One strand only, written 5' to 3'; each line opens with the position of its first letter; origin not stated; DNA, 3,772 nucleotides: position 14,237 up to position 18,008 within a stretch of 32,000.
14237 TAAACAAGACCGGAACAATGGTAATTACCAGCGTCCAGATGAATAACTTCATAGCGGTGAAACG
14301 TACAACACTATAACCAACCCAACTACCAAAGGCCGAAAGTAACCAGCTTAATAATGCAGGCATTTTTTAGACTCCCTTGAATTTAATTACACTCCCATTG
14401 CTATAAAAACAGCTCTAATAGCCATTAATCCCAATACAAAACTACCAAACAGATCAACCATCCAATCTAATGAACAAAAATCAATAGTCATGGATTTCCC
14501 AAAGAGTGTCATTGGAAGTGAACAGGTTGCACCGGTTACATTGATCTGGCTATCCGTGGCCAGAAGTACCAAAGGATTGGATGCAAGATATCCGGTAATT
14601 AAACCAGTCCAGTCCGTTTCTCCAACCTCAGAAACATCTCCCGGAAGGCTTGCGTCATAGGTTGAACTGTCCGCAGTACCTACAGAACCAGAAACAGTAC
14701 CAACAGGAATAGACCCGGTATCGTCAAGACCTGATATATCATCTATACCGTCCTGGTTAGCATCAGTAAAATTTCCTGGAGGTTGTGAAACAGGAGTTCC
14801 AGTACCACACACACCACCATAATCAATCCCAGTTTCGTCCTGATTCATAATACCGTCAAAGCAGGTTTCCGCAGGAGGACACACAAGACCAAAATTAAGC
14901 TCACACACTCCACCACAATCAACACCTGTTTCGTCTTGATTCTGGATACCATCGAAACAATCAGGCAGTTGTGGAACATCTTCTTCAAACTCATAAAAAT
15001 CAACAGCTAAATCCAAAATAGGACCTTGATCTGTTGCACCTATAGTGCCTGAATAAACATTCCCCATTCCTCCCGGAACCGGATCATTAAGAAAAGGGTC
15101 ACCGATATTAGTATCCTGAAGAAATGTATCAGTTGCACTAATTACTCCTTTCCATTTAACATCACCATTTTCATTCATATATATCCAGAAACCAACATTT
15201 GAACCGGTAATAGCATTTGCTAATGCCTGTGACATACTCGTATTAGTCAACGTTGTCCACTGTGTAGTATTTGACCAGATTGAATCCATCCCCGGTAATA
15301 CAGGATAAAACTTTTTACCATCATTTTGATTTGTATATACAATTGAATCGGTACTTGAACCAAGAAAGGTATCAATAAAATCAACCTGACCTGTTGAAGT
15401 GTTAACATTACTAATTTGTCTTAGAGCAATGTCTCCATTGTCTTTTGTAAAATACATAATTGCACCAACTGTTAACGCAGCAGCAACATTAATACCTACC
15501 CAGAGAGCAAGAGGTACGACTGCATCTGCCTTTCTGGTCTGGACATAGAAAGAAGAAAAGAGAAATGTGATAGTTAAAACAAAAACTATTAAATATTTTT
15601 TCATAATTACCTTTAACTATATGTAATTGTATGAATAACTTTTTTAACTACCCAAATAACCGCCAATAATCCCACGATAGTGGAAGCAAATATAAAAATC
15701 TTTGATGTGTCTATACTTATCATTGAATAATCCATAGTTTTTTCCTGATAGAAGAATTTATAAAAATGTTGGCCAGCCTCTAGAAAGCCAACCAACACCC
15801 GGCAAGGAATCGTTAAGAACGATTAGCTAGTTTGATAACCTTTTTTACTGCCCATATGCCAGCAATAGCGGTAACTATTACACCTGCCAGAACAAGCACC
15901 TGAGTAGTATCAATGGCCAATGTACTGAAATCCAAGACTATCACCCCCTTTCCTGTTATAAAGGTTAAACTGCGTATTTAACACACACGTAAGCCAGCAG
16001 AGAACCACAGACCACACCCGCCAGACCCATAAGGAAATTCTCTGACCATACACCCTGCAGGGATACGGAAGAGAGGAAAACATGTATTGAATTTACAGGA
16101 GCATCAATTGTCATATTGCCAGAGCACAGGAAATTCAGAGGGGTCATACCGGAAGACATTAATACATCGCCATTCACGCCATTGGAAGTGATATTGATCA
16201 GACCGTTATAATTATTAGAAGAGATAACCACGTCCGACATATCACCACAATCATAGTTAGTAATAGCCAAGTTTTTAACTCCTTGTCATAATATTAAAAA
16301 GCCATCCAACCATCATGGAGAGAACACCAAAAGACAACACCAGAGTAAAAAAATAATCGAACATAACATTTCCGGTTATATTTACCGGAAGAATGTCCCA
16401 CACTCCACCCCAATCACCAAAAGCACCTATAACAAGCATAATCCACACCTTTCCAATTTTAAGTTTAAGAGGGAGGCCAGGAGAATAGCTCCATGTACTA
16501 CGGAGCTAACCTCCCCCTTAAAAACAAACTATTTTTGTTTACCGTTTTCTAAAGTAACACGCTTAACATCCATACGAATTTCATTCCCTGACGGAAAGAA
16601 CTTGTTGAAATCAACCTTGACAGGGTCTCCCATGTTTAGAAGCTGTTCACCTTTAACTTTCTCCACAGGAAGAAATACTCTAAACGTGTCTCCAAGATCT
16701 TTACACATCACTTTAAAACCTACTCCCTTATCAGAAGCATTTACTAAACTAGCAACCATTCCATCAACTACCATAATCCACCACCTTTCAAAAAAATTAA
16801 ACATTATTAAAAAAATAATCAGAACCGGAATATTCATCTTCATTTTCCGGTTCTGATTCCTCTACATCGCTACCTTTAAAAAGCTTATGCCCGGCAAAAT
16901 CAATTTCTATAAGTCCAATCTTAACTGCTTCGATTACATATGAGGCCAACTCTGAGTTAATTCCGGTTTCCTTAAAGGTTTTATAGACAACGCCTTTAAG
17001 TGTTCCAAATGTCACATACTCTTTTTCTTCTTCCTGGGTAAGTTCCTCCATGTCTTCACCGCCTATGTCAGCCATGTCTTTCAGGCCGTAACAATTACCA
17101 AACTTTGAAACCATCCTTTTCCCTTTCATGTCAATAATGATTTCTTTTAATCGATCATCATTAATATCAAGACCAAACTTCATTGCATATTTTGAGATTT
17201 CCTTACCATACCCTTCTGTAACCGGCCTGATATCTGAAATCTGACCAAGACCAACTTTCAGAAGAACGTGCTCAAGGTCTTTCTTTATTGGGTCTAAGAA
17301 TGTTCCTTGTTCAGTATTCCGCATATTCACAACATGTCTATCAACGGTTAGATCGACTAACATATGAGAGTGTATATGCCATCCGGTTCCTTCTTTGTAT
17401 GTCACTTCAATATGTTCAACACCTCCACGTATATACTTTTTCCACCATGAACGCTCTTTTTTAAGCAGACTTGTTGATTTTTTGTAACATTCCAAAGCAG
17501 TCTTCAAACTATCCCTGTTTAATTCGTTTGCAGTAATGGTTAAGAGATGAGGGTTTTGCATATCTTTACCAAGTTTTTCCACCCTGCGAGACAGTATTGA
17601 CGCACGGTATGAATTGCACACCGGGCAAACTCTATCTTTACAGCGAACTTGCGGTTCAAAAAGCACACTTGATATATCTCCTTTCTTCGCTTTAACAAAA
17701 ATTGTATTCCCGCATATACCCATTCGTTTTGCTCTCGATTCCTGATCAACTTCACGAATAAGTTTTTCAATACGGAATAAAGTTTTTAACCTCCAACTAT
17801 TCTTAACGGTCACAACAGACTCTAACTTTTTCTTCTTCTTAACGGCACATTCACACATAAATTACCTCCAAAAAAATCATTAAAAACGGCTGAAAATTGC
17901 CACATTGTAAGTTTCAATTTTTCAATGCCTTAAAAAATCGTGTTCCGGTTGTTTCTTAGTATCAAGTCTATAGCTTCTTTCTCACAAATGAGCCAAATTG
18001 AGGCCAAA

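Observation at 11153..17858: Complete inovirus-like (filamentous phage) gene module inside the island, in a genome that looks like an anammox planctomycete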

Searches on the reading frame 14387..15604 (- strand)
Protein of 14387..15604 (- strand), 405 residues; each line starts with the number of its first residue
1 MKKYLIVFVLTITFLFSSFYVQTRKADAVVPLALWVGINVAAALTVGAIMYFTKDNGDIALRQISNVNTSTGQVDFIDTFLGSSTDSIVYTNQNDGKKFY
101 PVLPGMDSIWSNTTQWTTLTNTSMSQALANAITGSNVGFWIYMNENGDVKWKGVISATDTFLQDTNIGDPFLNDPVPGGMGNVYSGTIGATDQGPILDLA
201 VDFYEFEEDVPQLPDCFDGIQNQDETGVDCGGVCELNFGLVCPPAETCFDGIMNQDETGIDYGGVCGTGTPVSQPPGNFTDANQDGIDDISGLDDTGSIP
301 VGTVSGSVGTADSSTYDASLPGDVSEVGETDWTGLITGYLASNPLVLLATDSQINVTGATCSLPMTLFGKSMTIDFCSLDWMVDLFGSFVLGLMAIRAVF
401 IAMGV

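Call 4: search_protein_families(library=pfam, max_evalue=0.1, proteins=[window:14387-15604:-])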
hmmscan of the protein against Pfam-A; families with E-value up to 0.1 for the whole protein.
window:14387-15604:- (405 aa): 0 families

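Call 5: search_protein_families(library=phrogs, max_evalue=0.1, proteins=[window:14387-15604:-])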
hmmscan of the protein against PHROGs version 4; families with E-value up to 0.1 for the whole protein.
window:14387-15604:- (405 aa): 0 families

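Call 40: find_homologous_proteins(query=window:14387-15604:-, max_evalue=0.001)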
Query window:14387-15604:- (405 aa): 201 proteins with E <= 0.001 among 8000 candidates; the best 120 are listed.
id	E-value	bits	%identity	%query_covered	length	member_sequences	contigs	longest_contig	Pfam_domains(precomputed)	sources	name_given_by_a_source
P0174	8.7e-270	913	100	100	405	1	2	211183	-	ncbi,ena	-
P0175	1.5e-154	533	62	100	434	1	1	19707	-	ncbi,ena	-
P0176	1.3e-149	517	59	100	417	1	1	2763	-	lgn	-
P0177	2.6e-149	516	64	100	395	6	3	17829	-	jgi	jgi:hypothetical protein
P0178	3.3e-147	509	61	100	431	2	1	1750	-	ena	-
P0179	3.6e-145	502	52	100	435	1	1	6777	-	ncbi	-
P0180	4.0e-137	476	55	100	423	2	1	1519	-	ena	-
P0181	1.1e-135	471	57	97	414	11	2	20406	-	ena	-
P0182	4.8e-127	442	52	100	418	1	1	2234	-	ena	-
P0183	6.4e-122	426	56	100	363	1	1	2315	-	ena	-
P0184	2.1e-121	424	54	100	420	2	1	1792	-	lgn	-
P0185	4.3e-120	420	86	57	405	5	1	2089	-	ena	-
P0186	6.9e-117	409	52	100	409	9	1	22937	-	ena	-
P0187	8.9e-117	409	44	100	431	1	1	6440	-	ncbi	-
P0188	3.0e-116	407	52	100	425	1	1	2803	-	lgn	-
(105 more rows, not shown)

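Call 54: predict_structure(alignment_id=A3)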
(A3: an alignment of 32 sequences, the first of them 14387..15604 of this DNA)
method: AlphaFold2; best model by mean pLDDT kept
length: 405 residues; sequences in the alignment: 32
mean_pLDDT: 62.2   pTM: 0.47
mean pLDDT of the five models: 62.2, 60.8, 60.6, 56.9, 56.1
residues with pLDDT >= 90: 60; 70-90: 110; 50-70: 84; < 50: 151
segments of 3 or more residues with pLDDT < 50: 215-340, 343-348, 351-359, 366-371
pLDDT, mean of each block of 10 residues (from residue 1): 88 89 57 87 90 87 92 88 71 83 72 60 74 65 65 59 80 91 90 81 92 52 38 36 34 35 31 33 36 37 35 37 38 45 48 41 49 59 71 74 59
secondary structure, 60 per line:
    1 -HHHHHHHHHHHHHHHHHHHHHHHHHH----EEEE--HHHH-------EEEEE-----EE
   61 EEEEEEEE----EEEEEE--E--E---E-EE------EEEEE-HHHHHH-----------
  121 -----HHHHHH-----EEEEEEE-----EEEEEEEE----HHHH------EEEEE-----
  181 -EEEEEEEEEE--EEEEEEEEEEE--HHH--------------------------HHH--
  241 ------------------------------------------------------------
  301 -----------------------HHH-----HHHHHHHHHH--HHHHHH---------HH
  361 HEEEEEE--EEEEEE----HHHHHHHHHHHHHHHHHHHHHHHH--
elements in order: H2-27 E32-35 H38-41 E49-53 E59-68 E73-78 E98-102 H104-109 H126-131 E137-143 E149-156 H161-164 E171-175 E182-191 E194-204 H332-341 H344-349 E362-367 E370-375 H380-403

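Call 56: fold_search(model_id=the predicted structure, library=pdb)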
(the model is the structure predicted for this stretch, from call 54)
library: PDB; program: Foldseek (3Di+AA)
matches with E <= 10: 401; with E <= 0.001: 0
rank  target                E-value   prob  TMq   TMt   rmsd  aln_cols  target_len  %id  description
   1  9eno_B                7.0e-01  0.05  0.07  0.08  10.8        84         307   15  Crystal structure of ComplemEnT1.4 (CEnT1.4), an engineered photoenzyme for selective [2+2]-cycloadditions (released 2025-07-16)
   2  9g8s_A                7.9e-01  0.12  0.09  0.10   6.6        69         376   12  C3 reconstruction of extended phiCD508 needle (released 2025-04-09)
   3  9eno_A                8.4e-01  0.04  0.06  0.08  10.9        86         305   16  Crystal structure of ComplemEnT1.4 (CEnT1.4), an engineered photoenzyme for selective [2+2]-cycloadditions (released 2025-07-16)
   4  4dt4                  9.4e-01  0.33  0.09  0.21   4.4        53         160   23  Crystal structure of the PPIase-chaperone SlpA with the chaperone binding site occupied by the linker of the purificatio (released 2012-07-04)
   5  9gb2_A                9.4e-01  0.11  0.09  0.09   6.6        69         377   12  Extended phiCD508 baseplate (released 2025-03-26)
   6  4zvi                  1.0e+00  0.01  0.07  0.08  19.1       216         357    8  GYRASE B IN COMPLEX WITH 4,5-DIBROMOPYRROLAMIDE-BASED INHIBITOR (released 2015-07-15)
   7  6dkn_B                1.1e+00  0.08  0.09  0.11  12.8       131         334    9  CRYSTAL STRUCTURE OF ARABIDOPSIS THALIANA DECAPPING NUCLEASE DXO1 (released 2019-02-27)
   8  4qvz_B                1.1e+00  0.02  0.07  0.12  18.4       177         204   10  FMRP N-terminal domain (released 2014-12-03)
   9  7dqe_E                1.3e+00  0.28  0.09  0.08   4.1        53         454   15  Crystal structure of the ADP-bound mutant A(S23C)3B(N64C)3 complex from enterococcus hirae V-ATPase (released 2021-12-29)
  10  5i7q                  1.3e+00  0.35  0.07  0.19   1.4        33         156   27  Crystal structure of Fkbp12-IF(SlpA), a chimeric protein of human Fkbp12 and the insert in flap domain of Ecoli SlpA (released 2017-03-08)
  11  7zp7_B                1.3e+00  0.03  0.06  0.08  10.9        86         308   15  Crystal structure of evolved photoenzyme EnT1.3 (truncated) with bound product (released 2022-09-28)
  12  5knb_E                1.4e+00  0.33  0.10  0.09   3.9        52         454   15  Crystal structure of the 2 ADP-bound V1 complex (released 2016-11-02)
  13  4qqs_B                1.4e+00  0.02  0.08  0.10  16.0       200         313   10  Crystal structure of a thermostable family-43 glycoside hydrolase (released 2015-03-11)
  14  6g2i_A                1.4e+00  0.01  0.07  0.02  18.2       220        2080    9  Filament of acetyl-CoA carboxylase and BRCT domains of BRCA1 (ACC-BRCT) at 5.9 A resolution (released 2018-06-13)
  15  3tgw_B                1.5e+00  0.18  0.10  0.09   4.7        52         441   12  Crystal structure of subunit B mutant H156A of the A1AO ATP synthase (released 2012-09-05)
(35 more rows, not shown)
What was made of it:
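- On g3p-type adsorption protein: Foldseek against the PDB gave nothing below E=0.7 (call 56).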

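Call 65: search_protein_families(library=ncbifam, max_evalue=0.01, proteins=[window:14387-15604:-])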
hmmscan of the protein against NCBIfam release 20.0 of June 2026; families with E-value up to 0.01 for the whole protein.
window:14387-15604:- (405 aa): 1 family
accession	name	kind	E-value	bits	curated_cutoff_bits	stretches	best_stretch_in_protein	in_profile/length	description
NF041415.1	halo_CC_star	equivalog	0.002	18.3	55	0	255-269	38-52/55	halo-CC-star protein HcsS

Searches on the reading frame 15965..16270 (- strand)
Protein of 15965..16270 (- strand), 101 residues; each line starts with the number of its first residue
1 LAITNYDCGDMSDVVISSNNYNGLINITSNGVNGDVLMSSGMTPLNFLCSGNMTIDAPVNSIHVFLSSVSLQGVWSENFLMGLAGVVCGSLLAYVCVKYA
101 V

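Call 4: search_protein_families(library=pfam, max_evalue=0.1, proteins=[window:15965-16270:-])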
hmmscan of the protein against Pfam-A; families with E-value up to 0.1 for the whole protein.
window:15965-16270:- (101 aa): 0 families

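Call 5: search_protein_families(library=phrogs, max_evalue=0.1, proteins=[window:15965-16270:-])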
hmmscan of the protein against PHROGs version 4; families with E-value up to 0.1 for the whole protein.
window:15965-16270:- (101 aa): 0 families

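Call 64: search_protein_families(library=pfam, max_evalue=1, proteins=[window:15965-16270:-])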
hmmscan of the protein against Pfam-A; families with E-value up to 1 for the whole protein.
window:15965-16270:- (101 aa): 0 families
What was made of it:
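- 15965..16439 (-): Two small proteins with C-terminal transmembrane segments (54 aa and 101 aa), in the position of Ff pVII/pIX. No family match (calls 5, 64).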

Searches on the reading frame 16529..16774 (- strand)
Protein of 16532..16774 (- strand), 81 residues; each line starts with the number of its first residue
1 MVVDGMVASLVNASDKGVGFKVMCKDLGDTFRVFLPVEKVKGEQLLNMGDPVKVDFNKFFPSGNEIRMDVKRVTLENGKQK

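Call 37: find_homologous_proteins(query=window:16532-16774:-, max_evalue=0.01)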
Query seq(81 aa) (81 aa): 53 proteins with E <= 0.01 among 53 candidates.
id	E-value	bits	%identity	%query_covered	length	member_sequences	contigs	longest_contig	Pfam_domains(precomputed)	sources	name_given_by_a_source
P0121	3.1e-43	163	95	100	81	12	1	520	-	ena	-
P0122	1.9e-41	157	91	100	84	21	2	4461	-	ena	-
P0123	1.1e-40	155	90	100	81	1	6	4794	-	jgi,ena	-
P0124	6.1e-40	152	91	99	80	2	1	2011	-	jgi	-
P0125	2.7e-39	150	89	99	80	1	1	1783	-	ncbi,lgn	-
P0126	6.2e-39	149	89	99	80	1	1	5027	-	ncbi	-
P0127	3.2e-38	147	86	99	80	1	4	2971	-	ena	-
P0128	3.7e-38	147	86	99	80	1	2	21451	-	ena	-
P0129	7.0e-38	146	86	99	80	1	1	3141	-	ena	-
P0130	7.8e-38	146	86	99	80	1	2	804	-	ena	-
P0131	2.8e-37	144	85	99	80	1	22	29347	-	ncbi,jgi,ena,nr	ncbi:MAG: hypothetical protein HOI47_30285 [Candidatus Scalindua sp.]|jgi:hypothetical protein|nr:hy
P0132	3.1e-37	144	85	99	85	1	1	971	-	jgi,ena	jgi:hypothetical protein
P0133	1.3e-36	142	84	99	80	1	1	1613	-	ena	-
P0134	1.7e-36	141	80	100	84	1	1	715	-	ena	-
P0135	1.1e-35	139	81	99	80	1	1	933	-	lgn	-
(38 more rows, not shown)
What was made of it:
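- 16529..16774 (-): 81-aa OB-fold protein; candidate ssDNA-binding protein (gV analogue). 53 homologues, almost all 76-86 aa long (call 37).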

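Call 47: predict_structure(alignment_id=A2)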
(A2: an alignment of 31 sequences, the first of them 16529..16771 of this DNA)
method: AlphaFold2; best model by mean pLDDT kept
length: 80 residues; sequences in the alignment: 31
mean_pLDDT: 88.9   pTM: 0.75
mean pLDDT of the five models: 88.9, 88.3, 82.3, 81.2, 80.6
residues with pLDDT >= 90: 55; 70-90: 20; 50-70: 3; < 50: 2
segments of 3 or more residues with pLDDT < 50: none
pLDDT, mean of each block of 10 residues (from residue 1): 93 94 90 91 91 92 89 70
secondary structure, 60 per line:
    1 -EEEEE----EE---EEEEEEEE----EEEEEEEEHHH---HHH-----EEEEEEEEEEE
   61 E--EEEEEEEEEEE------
elements in order: E2-6 E16-23 E28-35 E50-61 E64-74
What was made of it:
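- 16529..16774 (-): AF2 pLDDT 88.9 with a five-strand barrel (call 47).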

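Call 50: fold_search(model_id=the predicted structure, library=pdb)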
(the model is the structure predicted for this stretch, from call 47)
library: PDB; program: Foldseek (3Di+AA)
matches with E <= 10: 956; with E <= 0.001: 0
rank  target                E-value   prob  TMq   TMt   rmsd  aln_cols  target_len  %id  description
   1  3u4z_A                2.5e-02  1.00  0.73  0.56   3.0        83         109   10  Crystal Structure of the Tetrahymena telomerase processivity factor Teb1 OB-B (released 2011-12-14)
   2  4gn3_J                2.9e-02  1.00  0.66  0.52   3.7        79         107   19  OBody AM1L10 bound to hen egg-white lysozyme (released 2013-08-21)
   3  3i2z_B                3.3e-02  1.00  0.52  0.60   3.8        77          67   22  Structure of cold shock protein E from Salmonella typhimurium (released 2009-12-22)
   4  4jbm_B                3.9e-02  1.00  0.61  0.30   3.1        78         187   15  Structure of murine DNA binding protein bound with ds DNA (released 2013-06-26)
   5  9qf5_An               3.9e-02  0.99  0.52  0.32   6.0        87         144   15  Structure of P. furiosus 70S ribosome grown at 102deg (released 2025-11-05)
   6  5oql_x                3.9e-02  0.99  0.50  0.44   5.8        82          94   20  Cryo-EM structure of the 90S pre-ribosome from Chaetomium thermophilum (released 2017-10-11)
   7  4gn3_F                4.8e-02  1.00  0.57  0.45   4.8        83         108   19  OBody AM1L10 bound to hen egg-white lysozyme (released 2013-08-21)
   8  4kzx_X                5.4e-02  0.99  0.52  0.33   4.8        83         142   17  Rabbit 40S ribosomal subunit in complex with eIF1. (released 2013-07-24)
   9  4gn4_B                6.0e-02  1.00  0.55  0.43   5.1        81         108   17  OBody AM2EP06 bound to hen egg-white lysozyme (released 2013-08-21)
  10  8xyf_B                6.0e-02  0.99  0.51  0.58   4.1        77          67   19  Crystal structure of Holo-PlyGRCS, a bacteriophage Endolysin in complex with Cold shock protein C (released 2025-01-01)
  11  4glv_H                6.3e-02  1.00  0.55  0.43   5.0        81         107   16  OBody AM3L09 bound to hen egg-white lysozyme (released 2013-08-21)
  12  3u58_B                6.3e-02  0.99  0.57  0.26   4.0        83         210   12  Crystal Structure of the Tetrahymena telomerase processivity factor Teb1 AB (released 2011-12-28)
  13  7qep_D3               6.7e-02  0.98  0.51  0.33   6.1        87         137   15  Cryo-EM structure of the ribosome from Encephalitozoon cuniculi (released 2022-02-09)
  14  9e71_BN               7.1e-02  0.99  0.53  0.32   4.9        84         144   19  Cryo-EM structure of the Pyrobaculum calidifontis 70S ribosome (released 2024-11-20)
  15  4gn3_N                7.5e-02  1.00  0.63  0.52   3.8        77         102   18  OBody AM1L10 bound to hen egg-white lysozyme (released 2013-08-21)
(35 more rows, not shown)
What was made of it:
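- The gV-like model is an OB fold (calls 47, 50).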

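Call 82: fold_search(model_id=the predicted structure, library=viral)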
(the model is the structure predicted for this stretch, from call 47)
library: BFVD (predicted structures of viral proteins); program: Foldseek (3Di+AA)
matches with E <= 10: 642; with E <= 0.001: 0
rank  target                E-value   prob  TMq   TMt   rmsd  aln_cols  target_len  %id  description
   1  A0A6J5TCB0            1.1e-02  1.00  0.62  0.30   5.0        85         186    9  Uncharacterized protein [uncultured Caudovirales phage]
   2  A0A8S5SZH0            1.8e-02  1.00  0.56  0.42   3.8        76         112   16  CSD domain-containing protein [Podoviridae sp. ctxqo3]
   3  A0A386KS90            3.4e-02  1.00  0.55  0.48   3.8        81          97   16  Uncharacterized protein [Microbacterium phage ValentiniPuff]
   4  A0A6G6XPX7            4.2e-02  1.00  0.58  0.44   4.8       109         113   10  (no name in the UniProt tables at hand)
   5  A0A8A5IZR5            5.2e-02  1.00  0.61  0.13   3.9        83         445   22  (no name in the UniProt tables at hand)
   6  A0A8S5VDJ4            5.2e-02  1.00  0.54  0.40   4.8        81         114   12  Outer membrane protein assembly factor [Siphoviridae sp. ctGa111]
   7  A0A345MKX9            5.9e-02  1.00  0.59  0.14   4.0        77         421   14  (no name in the UniProt tables at hand)
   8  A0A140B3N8            6.2e-02  0.98  0.51  0.15   4.9        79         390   14  (no name in the UniProt tables at hand)
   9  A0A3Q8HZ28            7.7e-02  0.99  0.47  0.46   4.7        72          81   21  (no name in the UniProt tables at hand)
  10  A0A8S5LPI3            8.1e-02  0.97  0.52  0.14   9.8        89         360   17  Uncharacterized protein [Myoviridae sp. ct0f722]
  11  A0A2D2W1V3            9.1e-02  0.96  0.50  0.21   5.0        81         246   12  (no name in the UniProt tables at hand)
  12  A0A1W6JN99            1.2e-01  0.98  0.57  0.18   5.4        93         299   10  DNA polymerase III alpha subunit [Lactococcus phage LW81]
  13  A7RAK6                1.3e-01  0.99  0.54  0.06   5.6        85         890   14  (no name in the UniProt tables at hand)
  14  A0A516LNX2            1.3e-01  0.98  0.59  0.46   5.2        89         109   13  (no name in the UniProt tables at hand)
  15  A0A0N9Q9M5            1.5e-01  0.91  0.46  0.09   4.8        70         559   16  Ribonuclease II family protein [Chrysochromulina ericina virus CeV-01B]
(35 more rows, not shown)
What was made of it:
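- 16529..16774 (-): Top Foldseek matches are OB folds, TM up to 0.73, E about 0.03 (calls 50, 82).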

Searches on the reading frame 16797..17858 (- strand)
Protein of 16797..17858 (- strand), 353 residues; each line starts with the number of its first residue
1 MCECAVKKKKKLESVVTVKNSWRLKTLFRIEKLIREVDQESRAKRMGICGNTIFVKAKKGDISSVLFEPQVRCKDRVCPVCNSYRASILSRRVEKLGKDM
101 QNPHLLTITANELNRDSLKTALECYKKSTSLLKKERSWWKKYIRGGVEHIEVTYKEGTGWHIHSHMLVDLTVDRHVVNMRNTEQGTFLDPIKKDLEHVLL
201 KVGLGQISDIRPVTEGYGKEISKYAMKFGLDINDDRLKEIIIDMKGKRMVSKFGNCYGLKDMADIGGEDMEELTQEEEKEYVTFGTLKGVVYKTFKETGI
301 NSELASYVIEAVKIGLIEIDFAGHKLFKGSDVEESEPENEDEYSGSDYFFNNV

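Call 4: search_protein_families(library=pfam, max_evalue=0.1, proteins=[window:16797-17858:-])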
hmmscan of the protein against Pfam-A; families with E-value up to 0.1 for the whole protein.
window:16797-17858:- (353 aa): 1 family
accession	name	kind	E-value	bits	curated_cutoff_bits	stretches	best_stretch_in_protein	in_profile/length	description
PF01446.23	Rep_1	-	7.1e-13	49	33.2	1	72-277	9-228/253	Replication protein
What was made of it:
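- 16797..17858 (-): Rolling-circle replication initiator of the Rep_1 (pC194/pUB110) family, with the HUH motif HIHSH and the Tyr motif ISKYAMK. PF01446 at 7.1e-13 (call 4).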

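Call 5: search_protein_families(library=phrogs, max_evalue=0.1, proteins=[window:16797-17858:-])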
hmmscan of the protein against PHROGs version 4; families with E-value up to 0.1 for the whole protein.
window:16797-17858:- (353 aa): 1 family
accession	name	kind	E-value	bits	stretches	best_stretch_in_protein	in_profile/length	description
phrog_11698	-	unknown function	7.5e-09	36.2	1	77-231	83-243/394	-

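Call 46: search_dna_similar(query=window:16797-17858:-, collection=phages, mode=protein, max_evalue=0.001, max_rows=15)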
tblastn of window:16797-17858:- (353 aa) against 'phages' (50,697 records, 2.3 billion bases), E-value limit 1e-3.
No match.

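Call 65: search_protein_families(library=ncbifam, max_evalue=0.01, proteins=[window:16797-17858:-])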
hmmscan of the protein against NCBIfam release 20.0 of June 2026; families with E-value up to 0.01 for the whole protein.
window:16797-17858:- (353 aa): 0 families
